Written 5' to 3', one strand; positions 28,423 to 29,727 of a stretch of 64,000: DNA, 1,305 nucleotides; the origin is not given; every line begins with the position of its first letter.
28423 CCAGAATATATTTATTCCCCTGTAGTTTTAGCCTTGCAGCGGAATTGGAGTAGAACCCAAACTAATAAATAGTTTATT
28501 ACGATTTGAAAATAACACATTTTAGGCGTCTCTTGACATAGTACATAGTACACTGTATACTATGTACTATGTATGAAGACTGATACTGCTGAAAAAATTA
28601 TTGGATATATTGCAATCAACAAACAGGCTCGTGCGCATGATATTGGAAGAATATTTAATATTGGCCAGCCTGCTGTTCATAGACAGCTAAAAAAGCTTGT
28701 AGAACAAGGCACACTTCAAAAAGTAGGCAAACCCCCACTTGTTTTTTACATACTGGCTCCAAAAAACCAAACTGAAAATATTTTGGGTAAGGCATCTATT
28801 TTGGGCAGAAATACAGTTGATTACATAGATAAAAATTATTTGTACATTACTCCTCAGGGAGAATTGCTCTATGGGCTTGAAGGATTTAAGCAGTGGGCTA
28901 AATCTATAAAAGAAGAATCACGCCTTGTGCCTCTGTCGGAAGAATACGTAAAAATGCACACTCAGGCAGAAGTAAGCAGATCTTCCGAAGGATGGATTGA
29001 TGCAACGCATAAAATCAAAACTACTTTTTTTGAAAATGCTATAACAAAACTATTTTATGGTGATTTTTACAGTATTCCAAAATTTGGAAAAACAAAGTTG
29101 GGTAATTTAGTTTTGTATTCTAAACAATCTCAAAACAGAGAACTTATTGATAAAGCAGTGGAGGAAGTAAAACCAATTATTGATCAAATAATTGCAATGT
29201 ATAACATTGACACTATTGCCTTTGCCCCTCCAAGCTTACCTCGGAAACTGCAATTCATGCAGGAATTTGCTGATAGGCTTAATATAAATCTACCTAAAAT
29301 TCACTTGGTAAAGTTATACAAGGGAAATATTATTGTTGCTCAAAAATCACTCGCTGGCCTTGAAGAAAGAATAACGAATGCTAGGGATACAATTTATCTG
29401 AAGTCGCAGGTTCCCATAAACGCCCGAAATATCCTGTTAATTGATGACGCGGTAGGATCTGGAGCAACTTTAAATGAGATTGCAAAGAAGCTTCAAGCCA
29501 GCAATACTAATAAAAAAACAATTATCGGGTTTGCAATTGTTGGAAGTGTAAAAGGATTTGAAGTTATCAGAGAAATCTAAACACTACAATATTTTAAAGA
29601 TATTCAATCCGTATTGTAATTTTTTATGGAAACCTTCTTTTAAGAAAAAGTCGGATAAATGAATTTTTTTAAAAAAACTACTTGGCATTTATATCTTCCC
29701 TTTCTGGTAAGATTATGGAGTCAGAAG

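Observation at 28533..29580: wHTH-ComF/PRTase fusion gene under a consensus promoter overlapped by a perfect 14-bp palindrome; leaderless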

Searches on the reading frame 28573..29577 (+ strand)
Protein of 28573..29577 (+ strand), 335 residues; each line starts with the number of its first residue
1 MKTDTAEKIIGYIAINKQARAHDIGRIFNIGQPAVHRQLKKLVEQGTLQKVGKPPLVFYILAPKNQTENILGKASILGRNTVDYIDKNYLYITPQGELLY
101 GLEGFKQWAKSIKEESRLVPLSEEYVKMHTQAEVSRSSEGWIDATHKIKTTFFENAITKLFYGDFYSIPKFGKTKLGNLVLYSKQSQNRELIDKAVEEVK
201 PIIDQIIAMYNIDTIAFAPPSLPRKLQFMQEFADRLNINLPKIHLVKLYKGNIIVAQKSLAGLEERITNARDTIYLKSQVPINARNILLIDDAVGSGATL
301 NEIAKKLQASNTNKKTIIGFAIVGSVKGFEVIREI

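Call 4: search_protein_families(library=pfam, proteins=[window:28573-29577:+], max_evalue=1)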
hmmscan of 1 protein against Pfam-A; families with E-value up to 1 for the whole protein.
window:28573-29577:+ (335 aa): 13 families
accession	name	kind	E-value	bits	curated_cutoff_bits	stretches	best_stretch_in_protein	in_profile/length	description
PF12802.13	MarR_2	-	5.3e-05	23.7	27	1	9-50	10-52/61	MarR family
PF24390.1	PRTase-CE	-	5.8e-05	23.5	27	1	211-334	46-157/253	PRTase-CE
PF01022.26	HTH_5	-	0.00074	19.8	22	1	17-46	14-43/47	Bacterial regulatory protein, arsR family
PF01978.25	TrmB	-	0.0029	17.9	25.6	1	15-63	19-67/68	Sugar-specific transcriptional regulator TrmB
PF14681.12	UPRTase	-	0.0034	17.3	27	1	270-331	106-167/206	Uracil phosphoribosyltransferase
PF15609.12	PRTase_2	-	0.0035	17.3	28.8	1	265-318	98-152/188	Phosphoribosyl transferase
PF13412.12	HTH_24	-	0.0056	16.7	21.9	1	6-47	5-46/48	Winged helix-turn-helix DNA-binding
PF09339.16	HTH_IclR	-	0.014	15.6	22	1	9-51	8-51/52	IclR helix-turn-helix domain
PF00156.33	Pribosyltran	-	0.028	14.2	26.3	1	284-310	87-113/158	Phosphoribosyl transferase domain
PF12840.13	HTH_20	-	0.029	14.8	27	0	23-46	23-46/51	Helix-turn-helix domain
PF06163.17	DUF977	-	0.03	14.8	22.1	1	6-53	14-61/134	Bacterial protein of unknown function (DUF977)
PF01047.28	MarR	-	0.03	14.6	24.6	1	18-50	17-49/59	MarR family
PF13463.12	HTH_27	-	0.15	12.7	22.2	1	18-54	18-54/68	Winged helix DNA-binding domain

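Call 5: search_protein_families(library=ncbifam, proteins=[window:28573-29577:+], max_evalue=1)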
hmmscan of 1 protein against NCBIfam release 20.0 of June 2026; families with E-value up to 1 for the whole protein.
window:28573-29577:+ (335 aa): 16 families
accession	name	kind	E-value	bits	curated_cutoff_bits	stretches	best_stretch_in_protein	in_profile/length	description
TIGR00201.1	comF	subfamily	1.3e-05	25.2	233.55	1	255-311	125-179/190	ComF family protein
NF008273.0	PRK11050.1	equivalog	0.00012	21.8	153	1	4-49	40-85/156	manganese-binding transcriptional regulator MntR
TIGR01203.1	HGPRTase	equivalog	0.00021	21.1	150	1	273-318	74-119/167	hypoxanthine phosphoribosyltransferase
NF008616.0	PRK11595.1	equivalog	0.00038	20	304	1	256-310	162-213/227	DNA utilization protein GntX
NF005537.0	PRK07199.1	subfamily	0.0025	17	322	1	267-318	194-245/301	ribose-phosphate diphosphokinase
NF033788.1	HTH_metalloreg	subfamily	0.0035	17.1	55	1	8-64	15-71/77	metalloregulator ArsR/SmtB family transcription factor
NF002620.0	PRK02277.1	subfamily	0.0047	16.6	115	1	281-318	138-175/201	orotate phosphoribosyltransferase-like protein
NF002635.0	PRK02304.1-4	subfamily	0.0053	16.3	146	1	254-318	81-149/188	adenine phosphoribosyltransferase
NF040646.1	HPT_Archaea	equivalog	0.0073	15.9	200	1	254-328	80-156/184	hypoxanthine/guanine phosphoribosyltransferase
NF006605.0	PRK09162.1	equivalog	0.013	14.9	181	1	279-314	93-128/183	hypoxanthine-guanine phosphoribosyltransferase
NF005299.0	PRK06827.1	subfamily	0.019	13.7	327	1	282-314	263-295/383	phosphoribosylpyrophosphate synthetase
TIGR01251.1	ribP_PPkin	subfamily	0.037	13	113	1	266-312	192-238/309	ribose-phosphate diphosphokinase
NF006328.0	PRK08558.1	equivalog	0.074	12.6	184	1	272-323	164-212/238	adenine phosphoribosyltransferase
NF004689.0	PRK06031.1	equivalog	0.11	11.8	175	1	282-321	152-190/233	phosphoribosyltransferase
NF038251.1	AdcR_fam_Zn_TF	equivalog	0.12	12.7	175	1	3-50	35-81/143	zinc-dependent MarR family transcriptional regulator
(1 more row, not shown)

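Call 6: search_solved_structures(query=window:28573-29577:+, max_evalue=10, show_alignments=3)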
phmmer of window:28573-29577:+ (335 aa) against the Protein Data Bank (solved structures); distinct sequences matched with E-value up to 10: 11.
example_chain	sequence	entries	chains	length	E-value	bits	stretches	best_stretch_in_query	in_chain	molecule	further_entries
4lyy_A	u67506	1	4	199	0.016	17.6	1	245-307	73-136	Hypoxanthine phosphoribosyltransferase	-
1tl2_A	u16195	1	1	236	0.47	12.8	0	62-103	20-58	PROTEIN (TACHYLECTIN-2)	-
5tcu_LK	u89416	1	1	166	0.57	12.5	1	146-206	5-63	50S ribosomal protein L5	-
7aso_K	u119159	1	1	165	0.58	12.5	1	147-206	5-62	50S ribosomal protein L5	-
6fxc_AF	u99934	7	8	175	0.63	12.4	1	146-206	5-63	50S ribosomal protein L5 | Large ribosomal subunit protein uL5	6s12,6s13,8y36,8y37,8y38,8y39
4wce_D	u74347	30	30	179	0.65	12.4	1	146-206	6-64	50S ribosomal protein L5 | Large ribosomal subunit protein uL5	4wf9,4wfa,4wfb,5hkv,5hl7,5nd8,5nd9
6s0x_F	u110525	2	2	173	0.68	12.3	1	147-206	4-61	50S ribosomal protein L5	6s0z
5li0_G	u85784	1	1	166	0.72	12.2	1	147-206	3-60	50S ribosomal protein L5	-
4ofx_A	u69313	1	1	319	0.88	11.9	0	285-328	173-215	Cystathionine beta-synthase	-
9tfw_A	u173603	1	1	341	1.1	11.6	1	69-117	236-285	Casein kinase II subunit alpha-3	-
1qbj_A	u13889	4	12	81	1.2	11.4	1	12-57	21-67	PROTEIN (DOUBLE-STRANDED RNA SPECIFIC ADENOSINE DEAMINASE (ADAR1)) | Double-stranded RNA-specific adenosine deaminase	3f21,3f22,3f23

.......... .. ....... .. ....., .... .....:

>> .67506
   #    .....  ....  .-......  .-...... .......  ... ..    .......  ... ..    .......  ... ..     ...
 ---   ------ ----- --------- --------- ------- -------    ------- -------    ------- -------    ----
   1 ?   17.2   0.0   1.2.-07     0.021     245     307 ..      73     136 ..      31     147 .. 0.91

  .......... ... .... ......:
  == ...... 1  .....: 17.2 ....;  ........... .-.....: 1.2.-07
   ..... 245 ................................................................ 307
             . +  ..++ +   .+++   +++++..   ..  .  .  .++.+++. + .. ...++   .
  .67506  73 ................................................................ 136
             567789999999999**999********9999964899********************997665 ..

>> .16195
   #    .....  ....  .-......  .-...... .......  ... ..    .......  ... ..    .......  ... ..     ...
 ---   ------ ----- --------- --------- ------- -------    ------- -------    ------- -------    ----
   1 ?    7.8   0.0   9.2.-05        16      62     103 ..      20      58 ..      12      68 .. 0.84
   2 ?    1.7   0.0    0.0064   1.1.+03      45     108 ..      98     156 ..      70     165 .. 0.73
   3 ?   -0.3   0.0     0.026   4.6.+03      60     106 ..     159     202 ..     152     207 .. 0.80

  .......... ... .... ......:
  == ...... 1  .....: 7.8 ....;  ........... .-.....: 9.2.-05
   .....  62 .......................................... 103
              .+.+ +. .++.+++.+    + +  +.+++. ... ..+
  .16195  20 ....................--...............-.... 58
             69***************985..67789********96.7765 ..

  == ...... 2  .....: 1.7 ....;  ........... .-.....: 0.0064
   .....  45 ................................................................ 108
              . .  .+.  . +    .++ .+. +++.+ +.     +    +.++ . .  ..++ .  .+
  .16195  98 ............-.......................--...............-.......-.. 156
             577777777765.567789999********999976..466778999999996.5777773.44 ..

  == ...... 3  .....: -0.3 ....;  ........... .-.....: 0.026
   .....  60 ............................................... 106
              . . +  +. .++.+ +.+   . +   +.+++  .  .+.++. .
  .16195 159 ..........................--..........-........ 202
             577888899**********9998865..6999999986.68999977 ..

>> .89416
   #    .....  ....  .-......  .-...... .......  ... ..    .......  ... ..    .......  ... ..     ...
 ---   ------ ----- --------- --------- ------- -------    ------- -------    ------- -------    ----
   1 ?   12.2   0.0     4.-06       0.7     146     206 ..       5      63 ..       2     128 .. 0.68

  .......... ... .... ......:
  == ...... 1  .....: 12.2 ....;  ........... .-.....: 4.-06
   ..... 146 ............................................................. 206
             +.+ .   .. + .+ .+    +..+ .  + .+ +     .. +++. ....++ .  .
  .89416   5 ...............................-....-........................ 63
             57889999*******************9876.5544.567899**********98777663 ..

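Call 10: find_homologous_proteins(query=window:28573-29577:+, max_evalue=0.001)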
Query window:28573-29577:+ (335 aa): 2621 proteins with E <= 0.001 among 4813 candidates; the best 120 are listed.
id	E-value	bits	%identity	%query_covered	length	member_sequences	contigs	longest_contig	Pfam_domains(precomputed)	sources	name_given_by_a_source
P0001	3.2e-215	731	100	100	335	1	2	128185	-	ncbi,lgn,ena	-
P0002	1.1e-176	605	80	100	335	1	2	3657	-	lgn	-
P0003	2.3e-172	590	80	100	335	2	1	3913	-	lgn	-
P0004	5.7e-172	589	79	100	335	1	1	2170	-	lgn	-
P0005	4.8e-170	583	78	100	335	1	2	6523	-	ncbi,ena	-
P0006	6.8e-167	572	78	100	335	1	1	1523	-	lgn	-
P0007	6.1e-164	563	75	100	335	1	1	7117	-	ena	-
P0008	4.0e-163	560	76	100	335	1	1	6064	-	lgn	-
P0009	3.0e-160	551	73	100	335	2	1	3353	-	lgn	-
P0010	1.6e-159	548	73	100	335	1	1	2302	-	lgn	-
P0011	4.4e-149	514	70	100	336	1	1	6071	PF13412.13,PF00156.34,PF12802.14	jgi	jgi:adenine/guanine phosphoribosyltransferase-like PRPP-binding protein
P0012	2.0e-146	505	68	100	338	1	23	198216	PF00156.34,PF12802.14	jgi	jgi:hypothetical protein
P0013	2.1e-145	502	68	100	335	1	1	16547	-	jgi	jgi:hypothetical protein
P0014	3.0e-140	485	67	100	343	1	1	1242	PF00156.34,PF08220.19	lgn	-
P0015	9.9e-140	483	66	99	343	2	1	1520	PF00156.34,PF08220.19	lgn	-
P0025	8.2e-130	451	62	100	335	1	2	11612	PF24390.2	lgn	-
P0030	1.9e-122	426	58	100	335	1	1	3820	PF24390.2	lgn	-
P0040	1.5e-110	387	57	100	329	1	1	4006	PF24390.2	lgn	-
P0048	1.0e-107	378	56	100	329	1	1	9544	PF24390.2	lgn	-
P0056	4.1e-106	373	56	100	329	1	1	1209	PF24390.2,PF00156.34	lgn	-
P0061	4.3e-105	369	53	100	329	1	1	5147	PF24390.2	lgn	-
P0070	3.9e-103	363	54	100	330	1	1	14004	PF24390.2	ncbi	-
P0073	6.8e-103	362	53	100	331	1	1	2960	PF24390.2,PF00156.34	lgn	-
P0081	2.1e-101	357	52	100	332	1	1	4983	PF24390.2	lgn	-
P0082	2.5e-101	357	52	100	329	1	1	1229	PF24390.2,PF12802.14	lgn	-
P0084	2.9e-101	357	52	100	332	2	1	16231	PF24390.2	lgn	-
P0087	1.3e-100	355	54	100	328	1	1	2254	PF24390.2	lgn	-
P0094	1.0e-99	352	50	100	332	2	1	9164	PF24390.2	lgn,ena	-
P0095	1.1e-99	352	54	100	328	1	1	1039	PF24390.2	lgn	-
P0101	1.3e-98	348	51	100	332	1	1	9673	PF24390.2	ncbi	-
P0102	1.4e-98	348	53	100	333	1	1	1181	PF24390.2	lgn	-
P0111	1.4e-97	345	51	100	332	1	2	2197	PF24390.2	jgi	jgi:hypothetical protein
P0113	2.0e-97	344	53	100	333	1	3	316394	PF24390.2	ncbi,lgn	-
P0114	2.2e-97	344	50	100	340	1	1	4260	PF24390.2,PF00156.34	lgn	-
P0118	3.3e-97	344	52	100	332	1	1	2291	PF24390.2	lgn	-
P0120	5.5e-97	343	50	100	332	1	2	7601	PF13412.13,PF24390.2,PF09339.17,PF12802.14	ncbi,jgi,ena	-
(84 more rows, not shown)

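Call 13: find_related_loci(query=A1, collection=genome_contigs, flank=6000)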
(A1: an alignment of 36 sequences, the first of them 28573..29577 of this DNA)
Query A1 (335 aa) in genome_contigs; peptide patterns used: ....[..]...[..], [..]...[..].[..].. (x = any residue, [..] = any of these).
599 stretches matched a pattern (row limit reached: there are more); 487 encode a relative of the query (tblastn E <= 1e-3); the best 80 are kept; 80 distinct loci.
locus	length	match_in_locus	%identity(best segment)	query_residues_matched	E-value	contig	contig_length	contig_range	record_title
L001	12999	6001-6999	63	1-335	2e-140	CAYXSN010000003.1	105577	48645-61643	MAG TPA_asm: uncultured Candidatus Saccharimonadales bacterium isolate SRP133034_co1_262 genome assembly, contig: NODE_6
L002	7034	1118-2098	61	5-335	1e-127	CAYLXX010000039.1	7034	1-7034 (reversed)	MAG TPA_asm: uncultured Gammaproteobacteria bacterium isolate SRP200132_co2_273 genome assembly, contig: NODE_11614_leng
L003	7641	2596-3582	55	1-335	9e-115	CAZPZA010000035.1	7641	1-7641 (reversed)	MAG TPA_asm: uncultured Gammaproteobacteria bacterium isolate binchicken_co21_463 genome assembly, contig: NODE_9819_len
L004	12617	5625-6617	50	1-335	1e-114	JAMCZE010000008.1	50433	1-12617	MAG: Patescibacteria group bacterium isolate FK_Sedi_B_Bin.317 NODE_1713_length_50433_cov_15.0948, whole genome shotgun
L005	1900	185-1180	53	1-335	2e-119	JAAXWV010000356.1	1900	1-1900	MAG: Candidatus Roizmanbacteria bacterium isolate W9_Combined_metabat2_043 W9_Combined_metabat2_043_NODE_84064, whole ge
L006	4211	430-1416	54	1-335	1e-110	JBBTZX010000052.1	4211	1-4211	MAG: Patescibacteria group bacterium isolate H14-bin027_1 H14_bin027_1_000000000052, whole genome shotgun sequence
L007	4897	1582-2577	49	1-335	3e-104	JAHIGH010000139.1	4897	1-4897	MAG: Patescibacteria group bacterium isolate KR11_N2.mb.17 KR11_N2.mb.17_k141_65093, whole genome shotgun sequence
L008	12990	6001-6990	50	2-335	1e-102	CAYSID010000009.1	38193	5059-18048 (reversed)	MAG TPA_asm: uncultured Gammaproteobacteria bacterium isolate binchicken_co107_25 genome assembly, contig: NODE_2693_len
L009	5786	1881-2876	50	1-335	1e-102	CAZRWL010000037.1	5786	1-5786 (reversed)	MAG TPA_asm: uncultured Gammaproteobacteria bacterium isolate SRP269290_co1_1073 genome assembly, contig: NODE_24928_len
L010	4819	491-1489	51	1-335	2e-101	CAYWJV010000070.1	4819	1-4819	MAG TPA_asm: uncultured Gammaproteobacteria bacterium isolate binchicken_co387_50 genome assembly, contig: NODE_25750_le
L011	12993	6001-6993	50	1-335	6e-99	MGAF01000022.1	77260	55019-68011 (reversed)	MAG: Candidatus Roizmanbacteria bacterium RIFCSPLOWO2_01_FULL_35_13 rifcsplowo2_01_scaffold_274, whole genome shotgun se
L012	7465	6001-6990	49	1-335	4e-99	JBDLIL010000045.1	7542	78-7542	MAG: Patescibacteria group bacterium isolate MAG029 MAG029_45, whole genome shotgun sequence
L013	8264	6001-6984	49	1-335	2e-97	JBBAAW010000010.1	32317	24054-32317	MAG: Patescibacteria group bacterium isolate SO_2017_GW3_51 scaffold_878_c1_OW296A_2017, whole genome shotgun sequence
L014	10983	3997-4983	47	1-335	1e-97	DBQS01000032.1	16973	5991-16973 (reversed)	MAG TPA_asm: Patescibacteria group bacterium UBA1388 UBA1388_contig_2621, whole genome shotgun sequence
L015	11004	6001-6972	50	1-335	8e-97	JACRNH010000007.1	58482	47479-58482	MAG: Candidatus Collierbacteria bacterium isolate NC_groundwater_1930_Pr3_S-0.2um_42_7 scaffold_161335, whole genome sho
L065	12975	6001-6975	41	1-335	9e-77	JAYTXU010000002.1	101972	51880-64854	MAG: Candidatus Omnitrophota bacterium isolate GFS_5990 GFS_5990_1, whole genome shotgun sequence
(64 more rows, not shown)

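Call 17: predict_structure(alignment_id=A1)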
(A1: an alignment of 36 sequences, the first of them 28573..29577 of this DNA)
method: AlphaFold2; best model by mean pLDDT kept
length: 335 residues; sequences in the alignment: 36
mean_pLDDT: 86.4   pTM: 0.72
mean pLDDT of the five models: 86.4, 85.9, 85.5, 84.5, 83.1
residues with pLDDT >= 90: 185; 70-90: 122; 50-70: 8; < 50: 20
segments of 3 or more residues with pLDDT < 50: 64-75, 330-335
pLDDT, mean of each block of 10 residues (from residue 1): 72 89 89 89 85 87 49 60 94 86 94 90 94 92 92 91 92 93 90 96 97 95 88 95 89 72 86 91 93 87 92 88 80 41
secondary structure, 60 per line:
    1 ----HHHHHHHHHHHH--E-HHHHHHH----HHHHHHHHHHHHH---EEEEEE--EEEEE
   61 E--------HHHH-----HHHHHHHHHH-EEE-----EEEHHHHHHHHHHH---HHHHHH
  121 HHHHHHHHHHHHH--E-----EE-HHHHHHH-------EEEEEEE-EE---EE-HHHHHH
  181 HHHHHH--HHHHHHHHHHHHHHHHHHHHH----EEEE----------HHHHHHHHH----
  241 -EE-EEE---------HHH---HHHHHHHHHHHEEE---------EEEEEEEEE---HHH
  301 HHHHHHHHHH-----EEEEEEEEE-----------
elements in order: H5-16 H21-27 H32-44 E48-53 E56-61 H70-73 H79-88 E90-92 E98-100 H101-111 H115-133 H145-151 E159-165 H175-186 H189-209 E214-217 H228-236 E245-247 H263-273 E274-276 E286-294 H298-310 E316-324

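Call 21: fold_search(model_id=the predicted structure, library=pdb)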
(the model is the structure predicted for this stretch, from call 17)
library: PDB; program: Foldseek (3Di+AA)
matches with E <= 10: 1795; with E <= 0.001: 57
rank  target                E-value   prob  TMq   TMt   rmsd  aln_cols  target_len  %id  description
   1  7p0h_A                1.4e-05  1.00  0.39  0.32  11.5       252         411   15  Crystal structure of Helicobacter pylori ComF fused to an artificial alphaREP crystallization helper(named B2) (released 2022-04-06)
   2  1r3u_A                2.5e-05  1.00  0.27  0.45   5.7       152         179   17  Crystal Structure of Hypoxanthine-Guanine Phosphoribosyltransferase from Thermoanaerobacter tengcongensis (released 2004-10-19)
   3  1yfz_B                3.1e-05  1.00  0.28  0.47   5.6       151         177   16  Novel IMP Binding in Feedback Inhibition of Hypoxanthine-Guanine Phosphoribosyltransferase from Thermoanaerobacter ten (released 2005-05-10)
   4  4lyy_C                3.1e-05  1.00  0.26  0.46   5.8       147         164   17  Crystal structure of hypoxanthine phosphoribosyltransferase from Shewanella pealeana ATCC 700345, NYSGRC Target 029677 (released 2013-08-14)
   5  5knx_B                3.3e-05  1.00  0.29  0.49   5.4       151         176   12  Crystal structure of E. coli hypoxanthine phosphoribosyltransferase in complexed with {[(2-[(Hypoxanthin-9H-yl)methyl] (released 2017-07-19)
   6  5knx_A                4.2e-05  1.00  0.28  0.48   5.6       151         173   12  Crystal structure of E. coli hypoxanthine phosphoribosyltransferase in complexed with {[(2-[(Hypoxanthin-9H-yl)methyl] (released 2017-07-19)
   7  3ohp_A                4.2e-05  1.00  0.26  0.47   5.9       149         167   15  Crystal structure of HGPRT from Vibrio cholerae (released 2010-09-01)
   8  4rqb_A                5.4e-05  1.00  0.27  0.44   5.7       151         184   15  Crystal Structure of a Hypoxanthine Phosphoribosyltransferase (target ID NYSGRC-029686) from Staphylococcus aureus (te (released 2014-11-26)
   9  1r3u_B                6.1e-05  1.00  0.27  0.45   5.1       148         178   16  Crystal Structure of Hypoxanthine-Guanine Phosphoribosyltransferase from Thermoanaerobacter tengcongensis (released 2004-10-19)
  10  1g9s_A                6.5e-05  1.00  0.27  0.49   5.8       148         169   14  CRYSTAL STRUCTURE OF A COMPLEX BETWEEN E.COLI HPRT AND IMP (released 2002-08-28)
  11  4lyy_A                6.5e-05  1.00  0.26  0.45   5.5       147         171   17  Crystal structure of hypoxanthine phosphoribosyltransferase from Shewanella pealeana ATCC 700345, NYSGRC Target 029677 (released 2013-08-14)
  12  1grv_A                6.9e-05  1.00  0.27  0.48   5.9       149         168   13  Hypoxanthine Phosphoribosyltransferase from E. coli (released 2002-12-13)
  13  3h83_B                7.3e-05  1.00  0.29  0.46   4.7       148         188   18  2.06 Angstrom resolution structure of a hypoxanthine-guanine phosphoribosyltransferase (hpt-1) from Bacillus anthracis (released 2009-05-12)
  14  5knu_A                7.8e-05  1.00  0.27  0.48   5.3       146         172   14  Crystal structure of E. coli hypoxanthine phosphoribosyltransferase in complexed with 9-[N,N-(Bis-3-phosphonopropyl)am (released 2017-07-19)
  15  3h83_C                8.8e-05  1.00  0.28  0.47   4.6       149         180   18  2.06 Angstrom resolution structure of a hypoxanthine-guanine phosphoribosyltransferase (hpt-1) from Bacillus anthracis (released 2009-05-12)
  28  8zvc                  2.0e-04  1.00  0.33  0.27   8.4       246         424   13  ShosT with PRPP-Mg (released 2025-04-09)
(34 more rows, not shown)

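Call 30: search_protein_families(library=padloc, proteins=[window:28573-29577:+], max_evalue=1)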
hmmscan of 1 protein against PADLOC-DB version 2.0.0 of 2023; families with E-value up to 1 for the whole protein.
window:28573-29577:+ (335 aa): 11 families
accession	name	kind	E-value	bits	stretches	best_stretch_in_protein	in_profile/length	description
PDLC03928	PsyrT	-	4.7e-17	59.5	1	6-323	367-682/689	-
PDLC03962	ShosT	-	6.3e-10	37.3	1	152-322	50-208/237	-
PDLC02931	PRTase_III-A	-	4.5e-07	27.8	1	260-334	115-186/267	-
PDLC02935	PRTase_III-A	-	1.5e-06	25.8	1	264-333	109-176/290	-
PDLC02932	PRTase_III-A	-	5.9e-05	20.7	1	280-333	126-178/271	-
PDLC02934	PRTase_III-A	-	0.0016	15.4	1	274-331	115-172/393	-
PDLC01438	Csa3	-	0.0037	15.4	1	4-85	148-209/305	"CAS-I,CAS-II,CAS-III,CAS-IV,CAS-V,CAS-VI; associated_signaling"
PDLC01879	CARF3--CARF_TM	-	0.011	13.4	1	8-61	160-209/222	-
PDLC02933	PRTase_III-A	-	0.019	12.5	1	283-311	124-152/368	-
PDLC01044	Csa3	-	0.022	12.6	1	11-51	143-182/194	Type I-A associated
PDLC01858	CARF3--CARF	-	0.026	12.4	1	5-52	145-191/204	-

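Call 31: search_protein_families(library=phrogs, proteins=[window:28573-29577:+], max_evalue=1)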
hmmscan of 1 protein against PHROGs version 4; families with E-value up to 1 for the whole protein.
window:28573-29577:+ (335 aa): 7 families
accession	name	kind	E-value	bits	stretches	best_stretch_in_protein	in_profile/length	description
phrog_16932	-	unknown function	1.4e-05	25.2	1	258-323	326-388/480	-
phrog_12156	-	DNA, RNA and nucleotide metabolism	0.00031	20.5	1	5-64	424-483/485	DNA helicase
phrog_1687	-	transcription regulation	0.00056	20.9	1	4-54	66-116/162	MarR family transcrition regulator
phrog_8417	-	unknown function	0.0016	18.7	1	271-322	163-213/225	-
phrog_142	-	moron, auxiliary metabolic gene and host takeover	0.095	13.8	1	2-70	10-79/116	Ren-like exclusion protein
phrog_13845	-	unknown function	0.16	12.7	1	65-129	7-63/122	-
phrog_36761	-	unknown function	0.31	12.3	1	88-127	12-49/59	-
